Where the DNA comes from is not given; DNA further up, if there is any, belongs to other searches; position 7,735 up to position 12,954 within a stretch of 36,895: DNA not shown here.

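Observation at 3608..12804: Six-gene RHH / kinase / vWA / PP2C / transglutaminase-like / helicase-nuclease operon: candidate composite defence (conflict) system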

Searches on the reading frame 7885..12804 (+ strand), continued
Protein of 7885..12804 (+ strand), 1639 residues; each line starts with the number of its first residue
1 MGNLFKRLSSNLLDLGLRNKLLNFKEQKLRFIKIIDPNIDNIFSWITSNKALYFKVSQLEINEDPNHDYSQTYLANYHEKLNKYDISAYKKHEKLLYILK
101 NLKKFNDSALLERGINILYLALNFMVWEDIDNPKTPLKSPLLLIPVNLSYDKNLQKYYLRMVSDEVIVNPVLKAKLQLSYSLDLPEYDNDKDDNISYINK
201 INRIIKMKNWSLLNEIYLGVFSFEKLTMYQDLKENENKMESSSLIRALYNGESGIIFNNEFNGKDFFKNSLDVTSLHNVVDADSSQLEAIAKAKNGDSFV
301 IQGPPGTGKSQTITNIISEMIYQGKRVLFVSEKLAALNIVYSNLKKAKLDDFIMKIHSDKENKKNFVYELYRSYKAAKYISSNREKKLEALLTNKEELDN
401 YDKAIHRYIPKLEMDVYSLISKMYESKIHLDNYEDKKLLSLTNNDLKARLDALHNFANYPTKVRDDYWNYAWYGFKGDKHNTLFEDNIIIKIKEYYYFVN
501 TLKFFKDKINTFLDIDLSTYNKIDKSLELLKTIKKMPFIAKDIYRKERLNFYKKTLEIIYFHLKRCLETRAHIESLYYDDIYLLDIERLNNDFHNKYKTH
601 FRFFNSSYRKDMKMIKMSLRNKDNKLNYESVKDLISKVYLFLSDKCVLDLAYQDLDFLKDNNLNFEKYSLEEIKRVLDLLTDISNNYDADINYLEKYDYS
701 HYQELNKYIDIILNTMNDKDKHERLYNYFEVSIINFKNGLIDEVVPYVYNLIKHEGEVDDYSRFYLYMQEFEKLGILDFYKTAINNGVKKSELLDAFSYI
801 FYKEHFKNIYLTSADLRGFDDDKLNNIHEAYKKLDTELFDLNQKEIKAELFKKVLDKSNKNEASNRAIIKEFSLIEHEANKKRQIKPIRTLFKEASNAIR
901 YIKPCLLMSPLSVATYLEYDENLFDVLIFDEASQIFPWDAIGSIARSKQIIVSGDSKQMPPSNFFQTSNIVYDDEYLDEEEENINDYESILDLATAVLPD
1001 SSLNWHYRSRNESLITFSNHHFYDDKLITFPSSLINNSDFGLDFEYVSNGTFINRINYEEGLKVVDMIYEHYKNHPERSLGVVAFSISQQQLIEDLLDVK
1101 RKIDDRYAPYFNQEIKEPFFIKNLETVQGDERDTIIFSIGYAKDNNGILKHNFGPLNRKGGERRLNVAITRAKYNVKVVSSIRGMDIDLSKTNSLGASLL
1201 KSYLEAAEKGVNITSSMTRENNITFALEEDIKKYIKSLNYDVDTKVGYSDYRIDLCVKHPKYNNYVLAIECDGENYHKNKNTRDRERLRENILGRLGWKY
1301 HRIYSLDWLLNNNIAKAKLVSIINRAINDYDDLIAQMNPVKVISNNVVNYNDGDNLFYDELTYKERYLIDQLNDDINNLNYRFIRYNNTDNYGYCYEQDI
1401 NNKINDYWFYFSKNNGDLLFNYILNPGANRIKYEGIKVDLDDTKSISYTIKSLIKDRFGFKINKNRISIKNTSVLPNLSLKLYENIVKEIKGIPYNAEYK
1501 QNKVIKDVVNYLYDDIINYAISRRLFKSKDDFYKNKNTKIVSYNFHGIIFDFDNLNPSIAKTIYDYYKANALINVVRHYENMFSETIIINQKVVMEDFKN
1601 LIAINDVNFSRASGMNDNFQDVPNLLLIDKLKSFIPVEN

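Call 51: search_protein_families(library=pfam, proteins=[L121:56-4756:+, L121:4793-8743:+, L121:8740-9915:+, L121:9956-15199:+, L121:15286-15993:+, L121:16002-17081:+, L121:17154-18470:+], max_evalue=0.001)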
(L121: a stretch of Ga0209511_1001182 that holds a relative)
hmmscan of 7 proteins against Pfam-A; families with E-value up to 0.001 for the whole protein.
L121:56-4756:+ (1566 aa): 2 families
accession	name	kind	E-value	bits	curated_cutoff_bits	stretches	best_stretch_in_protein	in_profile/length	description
PF14283.11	CD1107-like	-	3.2e-05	24.3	26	0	1331-1399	52-116/158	Mobile element protein CD1107-like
PF13558.12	SbcC_Walker_B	-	0.00051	20.7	27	0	1454-1512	29-89/90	SbcC/RAD50-like, Walker B motif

L121:4793-8743:+ (1316 aa): 8 families
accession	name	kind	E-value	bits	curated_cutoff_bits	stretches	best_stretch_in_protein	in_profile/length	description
PF13087.12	AAA_12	-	2.1e-23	83.4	27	1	1029-1223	3-194/195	AAA domain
PF13086.12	AAA_11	-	2.4e-15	57.5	27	2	827-916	14-98/257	AAA domain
PF13245.12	AAA_19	-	2.5e-11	44.3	25.1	1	819-1009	1-132/134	AAA domain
PF13604.12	AAA_30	-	2e-10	41.2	27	1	817-1012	4-134/191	AAA domain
PF00270.35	DEAD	-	7.6e-06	26.2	26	1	816-980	1-130/167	DEAD/DEAH box helicase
PF05127.21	NAT10_TcmA_helicase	-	2.8e-05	24.5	22.7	1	834-893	2-58/176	RNA cytidine acetyltransferase NAT10/TcmA, helicase domain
PF12705.13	PDDEXK_1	-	0.00014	22.3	22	1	109-241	122-246/247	PD-(D/E)XK nuclease superfamily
PF00580.27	UvrD-helicase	-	0.00023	21.4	23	0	821-888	7-72/271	UvrD/REP helicase N-terminal domain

L121:8740-9915:+ (391 aa): 2 families
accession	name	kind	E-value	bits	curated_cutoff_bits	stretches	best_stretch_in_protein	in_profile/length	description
PF00149.33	Metallophos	-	1.1e-08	36.2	21.5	1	6-212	2-191/191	Calcineurin-like phosphoesterase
PF12850.12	Metallophos_2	-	1.7e-07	31.8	27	0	168-249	82-153/154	Calcineurin-like phosphoesterase superfamily domain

L121:9956-15199:+ (1747 aa): 10 families
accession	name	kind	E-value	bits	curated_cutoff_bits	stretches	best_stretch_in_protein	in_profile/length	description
PF13195.11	DUF4011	-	2.2e-36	125.6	22.2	1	23-214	1-158/158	Protein of unknown function (DUF4011)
PF18741.7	MTES_1575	-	1.7e-24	86.1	38.2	1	1523-1619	2-96/96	REase_MTES_1575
PF13086.12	AAA_11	-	7.4e-17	62.4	27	2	329-403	3-75/257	AAA domain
PF13087.12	AAA_12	-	4.7e-12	46.3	27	1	1287-1475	11-193/195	AAA domain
PF13245.12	AAA_19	-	2.6e-09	37.8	25.1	1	332-390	1-61/134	AAA domain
PF13604.12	AAA_30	-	2.1e-06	28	27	0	330-390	4-66/191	AAA domain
PF04851.21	ResIII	-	0.00013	22.3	22.5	1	330-408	6-94/164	Type III restriction enzyme, res subunit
PF09848.15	SLFN-g3_helicase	-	0.00017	21.4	24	0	343-392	2-53/354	Schlafen group 3, DNA/RNA helicase domain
PF20720.3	nSTAND3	-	0.00064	19.9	27.2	0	335-416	10-95/155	Novel STAND NTPase 3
PF00270.35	DEAD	-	0.00081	19.6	26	0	331-415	3-91/167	DEAD/DEAH box helicase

L121:15286-15993:+ (235 aa): 2 families
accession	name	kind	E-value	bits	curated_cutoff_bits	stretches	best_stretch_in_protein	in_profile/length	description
PF00092.34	VWA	-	1.3e-08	35.7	23.8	1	24-176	5-155/174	von Willebrand factor type A domain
PF13519.12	VWA_2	-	0.00015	22.8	27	1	22-131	2-107/107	von Willebrand factor type A domain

L121:16002-17081:+ (359 aa): 2 families
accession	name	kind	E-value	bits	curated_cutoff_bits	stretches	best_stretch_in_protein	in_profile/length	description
PF13672.11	PP2C_2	-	2.9e-43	148.3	24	1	16-263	1-208/209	Protein phosphatase 2C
PF07228.17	SpoIIE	-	0.00046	20.6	25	1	136-280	55-189/192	Stage II sporulation protein E (SpoIIE)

L121:17154-18470:+ (438 aa): 2 families
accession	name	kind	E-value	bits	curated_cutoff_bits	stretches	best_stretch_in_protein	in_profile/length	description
PF00069.31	Pkinase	-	1.1e-24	87.6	31.7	1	19-231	2-214/263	Protein kinase domain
PF07714.23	PK_Tyr_Ser-Thr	-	2.4e-08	34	23.1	1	19-221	2-212/258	Protein tyrosine and serine/threonine kinase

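Call 59: find_encoding_contigs(protein=P0015, flank=10000, max_places=2)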
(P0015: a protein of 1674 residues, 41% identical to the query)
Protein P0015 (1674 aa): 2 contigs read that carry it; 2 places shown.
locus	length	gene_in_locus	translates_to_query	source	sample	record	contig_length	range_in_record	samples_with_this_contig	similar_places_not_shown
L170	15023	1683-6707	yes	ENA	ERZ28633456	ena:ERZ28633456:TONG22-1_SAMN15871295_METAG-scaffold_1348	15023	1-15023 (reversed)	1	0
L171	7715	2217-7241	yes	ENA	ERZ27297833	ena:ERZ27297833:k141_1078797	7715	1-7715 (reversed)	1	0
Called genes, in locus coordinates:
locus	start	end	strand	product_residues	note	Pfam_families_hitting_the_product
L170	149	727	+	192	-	-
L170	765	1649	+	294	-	PF01844:HNH, PF14279:HNH_5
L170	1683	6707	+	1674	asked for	PF13195:DUF4011, PF00270:DEAD (faint), PF04851:ResIII (weak), PF09848:SLFN-g3_helicase (faint), PF13086:AAA_11 (weak), PF13086:AAA_11 (weak), PF13087:AAA_12, PF18741:MTES_1575, +2 more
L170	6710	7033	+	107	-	-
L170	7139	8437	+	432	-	PF01555:N6_N4_Mtase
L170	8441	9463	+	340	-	PF02086:MethyltransfD12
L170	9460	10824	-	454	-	-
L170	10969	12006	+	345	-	PF11185:DUF2971 (weak)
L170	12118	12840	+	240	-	-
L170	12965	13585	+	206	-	PF00485:PRK, PF06414:Zeta_toxin (faint)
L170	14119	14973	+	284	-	PF02498:Bro-N (faint), PF02661:Fic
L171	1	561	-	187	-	?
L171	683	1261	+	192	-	-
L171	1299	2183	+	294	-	PF01844:HNH, PF14279:HNH_5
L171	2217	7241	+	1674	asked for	PF13195:DUF4011, PF00270:DEAD (faint), PF04851:ResIII (weak), PF09848:SLFN-g3_helicase (faint), PF13086:AAA_11 (weak), PF13086:AAA_11 (weak), PF13087:AAA_12, PF18741:MTES_1575, +2 more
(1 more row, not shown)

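Call 60: find_encoding_contigs(protein=P0016, flank=10000, max_places=2)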
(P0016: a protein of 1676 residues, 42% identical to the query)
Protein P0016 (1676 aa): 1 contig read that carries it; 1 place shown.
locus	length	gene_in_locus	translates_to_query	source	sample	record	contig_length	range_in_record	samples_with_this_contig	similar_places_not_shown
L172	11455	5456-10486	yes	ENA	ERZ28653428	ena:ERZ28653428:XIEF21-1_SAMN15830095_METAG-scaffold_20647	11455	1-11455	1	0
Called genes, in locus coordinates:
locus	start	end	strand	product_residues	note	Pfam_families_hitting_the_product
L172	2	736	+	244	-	?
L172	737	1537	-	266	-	PF00589:Phage_integrase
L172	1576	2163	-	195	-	PF01420:Methylase_S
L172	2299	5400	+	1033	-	PF04313:HSDR_N, PF00270:DEAD (faint), PF04851:ResIII, PF18766:SWI2_SNF2, PF22679:T1R_D3-like, PF11867:T1RH-like_C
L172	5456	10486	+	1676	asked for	PF13195:DUF4011, PF04851:ResIII (weak), PF13086:AAA_11, PF13245:AAA_19 (faint), PF20720:nSTAND3 (faint), PF13087:AAA_12, PF18741:MTES_1575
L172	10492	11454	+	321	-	?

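Call 70: search_solved_structures(query=window:7885-12804:+, max_evalue=0.00001)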
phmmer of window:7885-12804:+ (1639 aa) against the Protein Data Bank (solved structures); distinct sequences matched with E-value up to 0.00001: 3.
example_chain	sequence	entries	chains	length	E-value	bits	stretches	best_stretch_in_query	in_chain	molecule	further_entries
4b3g_A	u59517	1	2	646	8.3e-09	36.9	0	282-339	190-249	DNA-BINDING PROTEIN SMUBP-2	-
4b3f_X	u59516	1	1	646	8.4e-09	36.8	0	282-339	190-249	DNA-BINDING PROTEIN SMUBP-2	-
5mzn_A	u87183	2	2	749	2.1e-07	32.2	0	923-1183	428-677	Helicase SEN1,Helicase SEN1 | Helicase SEN1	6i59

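Call 87: search_protein_families(library=padloc, proteins=[L121:4793-8743:+, L121:17154-18470:+], max_evalue=0.001)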
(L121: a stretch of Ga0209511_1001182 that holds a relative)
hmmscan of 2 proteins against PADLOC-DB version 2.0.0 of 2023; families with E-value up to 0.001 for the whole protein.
L121:4793-8743:+ (1316 aa): 10 families
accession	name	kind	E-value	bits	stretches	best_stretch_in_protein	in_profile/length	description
PDLC03920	MkoA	-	4.1e-43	145.9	2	966-1237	790-1091/1112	-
PDLC02895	DpdJ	-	2.1e-41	138.9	1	832-1241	64-472/2112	DpdJ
PDLC03921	MkoA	-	2.8e-32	109.5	2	965-1227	1294-1571/1607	-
PDLC03924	MkoC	-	1.2e-25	87.8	2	1108-1227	823-948/1136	-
PDLC05009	PDC-S37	-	5.8e-17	58.8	1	967-1008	937-975/1550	-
PDLC01734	typeIV_RecD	-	6.2e-06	22.7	0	969-1051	436-504/763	RecD_0_IVD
PDLC02194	Hhe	-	1.6e-05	20.3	1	964-1221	1377-1636/1911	-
PDLC05065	PDC-S68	-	0.00013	17.9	1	964-1009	700-745/1221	-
PDLC05066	PDC-S68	-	0.00035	16.7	0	968-1009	678-721/1202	-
PDLC01447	Cas4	-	0.00099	17.6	0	7-242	5-158/161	"CAS-I,CAS-II,CAS-III,CAS-IV,CAS-V,CAS-VI; acquisition_associated"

L121:17154-18470:+ (438 aa): 20 families
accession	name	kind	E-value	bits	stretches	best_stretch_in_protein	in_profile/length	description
PDLC04138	mad6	-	4.4e-20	70.1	1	99-224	136-266/659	mads_6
PDLC04042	PD-T4-6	-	1.5e-17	62.2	1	18-222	11-220/292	-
PDLC04047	PD-T4-6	-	2.9e-14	50.9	1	101-222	97-220/327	-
PDLC04053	PD-T4-6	-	3.3e-11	41.2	1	92-221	86-218/311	-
PDLC03920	MkoA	-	1.2e-08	31.8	1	90-221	86-225/1112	-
PDLC04064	PD-T4-6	-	2e-07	28.3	1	119-222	123-228/369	-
PDLC04061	PD-T4-6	-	2.6e-07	28.5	1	101-218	106-227/510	-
PDLC04054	PD-T4-6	-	1.7e-06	25.7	1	108-216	104-215/347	-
PDLC04041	PD-T4-6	-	3.3e-06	24.6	1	125-227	139-247/443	-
PDLC04043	PD-T4-6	-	3.4e-06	24.4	1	102-220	102-223/452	-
PDLC01088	C3a189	-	4.2e-06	23.6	1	169-225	164-213/840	kinase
PDLC04048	PD-T4-6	-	2.6e-05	21.8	1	122-218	118-216/354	-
PDLC04050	PD-T4-6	-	3.1e-05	21.1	1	125-218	173-270/480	-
PDLC04062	PD-T4-6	-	4.1e-05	20.8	1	122-215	144-239/450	-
PDLC04057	PD-T4-6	-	5.5e-05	20.4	1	101-221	94-217/443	-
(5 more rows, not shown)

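Call 92: search_protein_families(library=pfam, proteins=[L161:8675-10120:+, L095:8729-10120:+, L100:8816-10120:+, L127:8774-10120:+, L120:8576-10120:+, L131:7967-10120:+, L129:8897-10120:+, L135:9209-10120:+, L105:9899-10600:+, L110:8768-10120:+], max_evalue=0.01)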
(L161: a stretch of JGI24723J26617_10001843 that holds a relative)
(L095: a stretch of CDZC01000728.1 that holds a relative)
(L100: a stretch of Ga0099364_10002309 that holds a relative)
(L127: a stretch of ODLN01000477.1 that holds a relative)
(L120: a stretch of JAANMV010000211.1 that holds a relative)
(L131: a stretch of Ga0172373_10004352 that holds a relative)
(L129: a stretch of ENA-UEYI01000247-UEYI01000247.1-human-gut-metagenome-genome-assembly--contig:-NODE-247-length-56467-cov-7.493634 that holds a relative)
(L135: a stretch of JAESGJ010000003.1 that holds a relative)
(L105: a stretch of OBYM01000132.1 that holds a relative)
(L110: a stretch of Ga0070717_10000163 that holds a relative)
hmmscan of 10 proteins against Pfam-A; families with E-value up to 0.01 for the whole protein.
L161:8675-10120:+ (482 aa): 1 family
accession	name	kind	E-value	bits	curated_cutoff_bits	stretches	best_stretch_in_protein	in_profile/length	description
PF13195.11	DUF4011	-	1e-07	32.5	22.2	1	449-482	1-35/158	Protein of unknown function (DUF4011)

L095:8729-10120:+ (464 aa): 2 families
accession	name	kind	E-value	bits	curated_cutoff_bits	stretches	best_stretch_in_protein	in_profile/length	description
PF13195.11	DUF4011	-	1.3e-07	32.1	22.2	1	424-464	1-42/158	Protein of unknown function (DUF4011)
PF01841.26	Transglut_core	-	0.0072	17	23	0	211-283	11-77/108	Transglutaminase-like superfamily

L100:8816-10120:+ (435 aa): 1 family
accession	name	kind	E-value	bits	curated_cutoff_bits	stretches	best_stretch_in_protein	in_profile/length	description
PF13195.11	DUF4011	-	9.9e-08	32.6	22.2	1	395-435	1-42/158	Protein of unknown function (DUF4011)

L127:8774-10120:+ (449 aa): 0 families

L120:8576-10120:+ (515 aa): 1 family
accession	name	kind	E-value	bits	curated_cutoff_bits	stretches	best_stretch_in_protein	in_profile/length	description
PF13195.11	DUF4011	-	8.1e-24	84.8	22.2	1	389-514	1-113/158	Protein of unknown function (DUF4011)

L131:7967-10120:+ (718 aa): 1 family
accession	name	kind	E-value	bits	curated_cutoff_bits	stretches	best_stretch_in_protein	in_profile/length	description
PF13195.11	DUF4011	-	2.6e-22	79.9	22.2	1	581-716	1-132/158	Protein of unknown function (DUF4011)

L129:8897-10120:+ (408 aa): 1 family
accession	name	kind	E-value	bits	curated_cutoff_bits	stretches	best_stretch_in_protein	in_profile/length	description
PF13195.11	DUF4011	-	2.2e-05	24.9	22.2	1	374-408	1-36/158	Protein of unknown function (DUF4011)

L135:9209-10120:+ (304 aa): 1 family
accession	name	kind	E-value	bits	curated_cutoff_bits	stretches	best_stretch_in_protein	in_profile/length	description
PF13195.11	DUF4011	-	1.4e-17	64.6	22.2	1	106-303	1-113/158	Protein of unknown function (DUF4011)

L105:9899-10600:+ (234 aa): 1 family
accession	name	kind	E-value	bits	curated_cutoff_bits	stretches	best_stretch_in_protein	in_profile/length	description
PF13195.11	DUF4011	-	8.4e-45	153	22.2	1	34-194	1-158/158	Protein of unknown function (DUF4011)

L110:8768-10120:+ (451 aa): 1 family
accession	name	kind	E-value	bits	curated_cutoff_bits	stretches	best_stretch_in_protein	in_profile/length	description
PF13195.11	DUF4011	-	2.1e-07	31.5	22.2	1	413-449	1-38/158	Protein of unknown function (DUF4011)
